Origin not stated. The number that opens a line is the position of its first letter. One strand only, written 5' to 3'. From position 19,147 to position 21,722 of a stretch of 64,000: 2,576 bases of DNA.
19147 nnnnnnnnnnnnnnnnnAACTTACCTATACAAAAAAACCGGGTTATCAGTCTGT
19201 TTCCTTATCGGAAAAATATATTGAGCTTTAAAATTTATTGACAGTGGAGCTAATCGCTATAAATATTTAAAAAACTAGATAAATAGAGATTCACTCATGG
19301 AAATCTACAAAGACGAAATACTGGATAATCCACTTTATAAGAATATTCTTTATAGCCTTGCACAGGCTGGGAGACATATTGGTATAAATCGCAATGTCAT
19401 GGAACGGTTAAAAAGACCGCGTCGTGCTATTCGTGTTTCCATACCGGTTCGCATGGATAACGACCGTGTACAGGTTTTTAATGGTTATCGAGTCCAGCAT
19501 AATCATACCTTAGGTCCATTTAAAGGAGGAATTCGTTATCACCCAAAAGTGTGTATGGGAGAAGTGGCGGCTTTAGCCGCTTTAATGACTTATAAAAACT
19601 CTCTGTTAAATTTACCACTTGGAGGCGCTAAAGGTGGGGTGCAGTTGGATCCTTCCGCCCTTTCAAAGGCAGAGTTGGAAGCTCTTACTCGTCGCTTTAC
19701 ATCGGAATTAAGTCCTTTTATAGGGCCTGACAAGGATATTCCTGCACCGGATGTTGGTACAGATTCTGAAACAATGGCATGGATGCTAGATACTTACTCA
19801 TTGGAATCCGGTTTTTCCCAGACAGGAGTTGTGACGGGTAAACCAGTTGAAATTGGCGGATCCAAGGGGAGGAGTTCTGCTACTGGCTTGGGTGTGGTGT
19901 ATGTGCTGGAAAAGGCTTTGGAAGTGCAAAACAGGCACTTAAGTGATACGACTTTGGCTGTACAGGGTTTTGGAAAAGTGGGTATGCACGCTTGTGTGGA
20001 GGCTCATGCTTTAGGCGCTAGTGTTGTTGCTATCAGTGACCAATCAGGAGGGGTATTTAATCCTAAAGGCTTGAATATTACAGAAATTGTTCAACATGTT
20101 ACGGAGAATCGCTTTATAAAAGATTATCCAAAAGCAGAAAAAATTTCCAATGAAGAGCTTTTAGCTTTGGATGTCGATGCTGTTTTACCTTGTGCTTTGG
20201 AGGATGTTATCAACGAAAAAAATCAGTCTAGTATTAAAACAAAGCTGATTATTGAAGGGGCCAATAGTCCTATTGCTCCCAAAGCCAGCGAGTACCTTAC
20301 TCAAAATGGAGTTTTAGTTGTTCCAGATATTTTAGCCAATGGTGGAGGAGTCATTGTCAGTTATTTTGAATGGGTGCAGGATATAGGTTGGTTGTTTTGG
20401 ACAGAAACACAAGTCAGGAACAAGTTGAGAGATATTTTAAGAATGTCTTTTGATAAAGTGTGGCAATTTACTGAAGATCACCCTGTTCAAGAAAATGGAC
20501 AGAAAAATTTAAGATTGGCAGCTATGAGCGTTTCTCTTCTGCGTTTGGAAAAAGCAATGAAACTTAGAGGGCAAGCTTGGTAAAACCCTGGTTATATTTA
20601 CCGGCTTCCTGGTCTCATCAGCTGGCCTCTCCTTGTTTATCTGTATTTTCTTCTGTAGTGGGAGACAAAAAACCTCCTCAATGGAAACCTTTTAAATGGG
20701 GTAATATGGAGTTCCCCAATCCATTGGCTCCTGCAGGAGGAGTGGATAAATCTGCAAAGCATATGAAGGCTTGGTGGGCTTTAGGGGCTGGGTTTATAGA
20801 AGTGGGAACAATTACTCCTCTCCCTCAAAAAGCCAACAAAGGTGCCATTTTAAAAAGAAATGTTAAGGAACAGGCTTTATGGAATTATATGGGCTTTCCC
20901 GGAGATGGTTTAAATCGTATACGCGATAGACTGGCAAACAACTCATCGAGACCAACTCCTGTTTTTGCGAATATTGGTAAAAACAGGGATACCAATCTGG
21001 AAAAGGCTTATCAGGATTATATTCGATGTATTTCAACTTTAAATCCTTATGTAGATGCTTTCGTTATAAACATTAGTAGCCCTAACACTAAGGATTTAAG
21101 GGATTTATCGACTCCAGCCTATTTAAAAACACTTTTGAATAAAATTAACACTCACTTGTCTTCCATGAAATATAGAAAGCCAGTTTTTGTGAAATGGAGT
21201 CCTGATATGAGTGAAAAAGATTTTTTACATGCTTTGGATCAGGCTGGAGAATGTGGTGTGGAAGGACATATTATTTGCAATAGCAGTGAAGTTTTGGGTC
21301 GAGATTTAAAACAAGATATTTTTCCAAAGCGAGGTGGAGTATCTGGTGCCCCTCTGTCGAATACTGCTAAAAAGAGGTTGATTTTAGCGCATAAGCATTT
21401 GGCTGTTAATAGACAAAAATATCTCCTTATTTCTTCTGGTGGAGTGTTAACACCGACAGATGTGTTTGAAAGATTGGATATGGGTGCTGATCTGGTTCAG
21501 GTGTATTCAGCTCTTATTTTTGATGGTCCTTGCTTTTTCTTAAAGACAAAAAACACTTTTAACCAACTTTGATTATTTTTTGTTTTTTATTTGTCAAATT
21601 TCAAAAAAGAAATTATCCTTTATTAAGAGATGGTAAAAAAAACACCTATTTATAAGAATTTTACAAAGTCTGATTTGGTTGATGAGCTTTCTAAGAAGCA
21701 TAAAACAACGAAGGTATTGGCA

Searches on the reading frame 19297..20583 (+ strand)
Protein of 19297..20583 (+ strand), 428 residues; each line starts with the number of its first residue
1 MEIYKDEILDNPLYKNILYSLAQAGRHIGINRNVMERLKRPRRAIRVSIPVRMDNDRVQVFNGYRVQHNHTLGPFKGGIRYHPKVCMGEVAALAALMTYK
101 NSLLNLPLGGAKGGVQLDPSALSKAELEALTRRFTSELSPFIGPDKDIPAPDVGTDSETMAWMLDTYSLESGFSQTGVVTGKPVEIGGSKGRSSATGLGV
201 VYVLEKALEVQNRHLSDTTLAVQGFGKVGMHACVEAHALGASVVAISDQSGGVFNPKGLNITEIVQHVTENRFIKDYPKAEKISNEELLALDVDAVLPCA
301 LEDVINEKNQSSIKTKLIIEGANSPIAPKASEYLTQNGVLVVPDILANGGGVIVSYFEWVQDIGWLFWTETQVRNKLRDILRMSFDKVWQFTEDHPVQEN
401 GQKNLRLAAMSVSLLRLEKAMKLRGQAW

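Call 59: search_protein_families(library=pfam, proteins=[window:19297-20583:+], max_evalue=0.00001)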
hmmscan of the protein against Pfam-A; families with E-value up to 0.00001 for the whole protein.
window:19297-20583:+ (428 aa): 2 families
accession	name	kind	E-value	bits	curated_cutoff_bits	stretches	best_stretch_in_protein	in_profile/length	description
PF00208.27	ELFV_dehydrog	-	6.2e-73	245.9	23.4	1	187-425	1-241/241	Glutamate/Leucine/Phenylalanine/Valine dehydrogenase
PF02812.23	ELFV_dehydrog_N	-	5.9e-56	188.2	25.3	1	41-168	1-128/129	Glu/Leu/Phe/Val dehydrogenase, dimerisation domain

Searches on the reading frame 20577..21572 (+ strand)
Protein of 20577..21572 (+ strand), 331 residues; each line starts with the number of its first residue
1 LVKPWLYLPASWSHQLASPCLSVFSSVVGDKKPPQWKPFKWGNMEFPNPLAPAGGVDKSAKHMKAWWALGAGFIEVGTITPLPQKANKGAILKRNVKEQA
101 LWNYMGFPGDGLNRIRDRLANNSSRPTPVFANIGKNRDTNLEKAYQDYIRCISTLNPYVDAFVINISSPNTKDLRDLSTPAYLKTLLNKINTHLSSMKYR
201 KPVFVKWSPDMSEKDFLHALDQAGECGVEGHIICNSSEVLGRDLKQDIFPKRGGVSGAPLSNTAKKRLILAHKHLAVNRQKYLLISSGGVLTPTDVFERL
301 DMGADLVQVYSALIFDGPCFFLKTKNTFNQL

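Call 59: search_protein_families(library=pfam, proteins=[window:20577-21572:+], max_evalue=0.00001)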
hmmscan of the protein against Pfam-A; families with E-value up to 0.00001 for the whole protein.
window:20577-21572:+ (331 aa): 1 family
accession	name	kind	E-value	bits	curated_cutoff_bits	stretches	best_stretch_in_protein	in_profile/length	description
PF01180.27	DHO_dh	-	6.9e-51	173.6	27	1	43-327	8-286/291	Dihydroorotate dehydrogenase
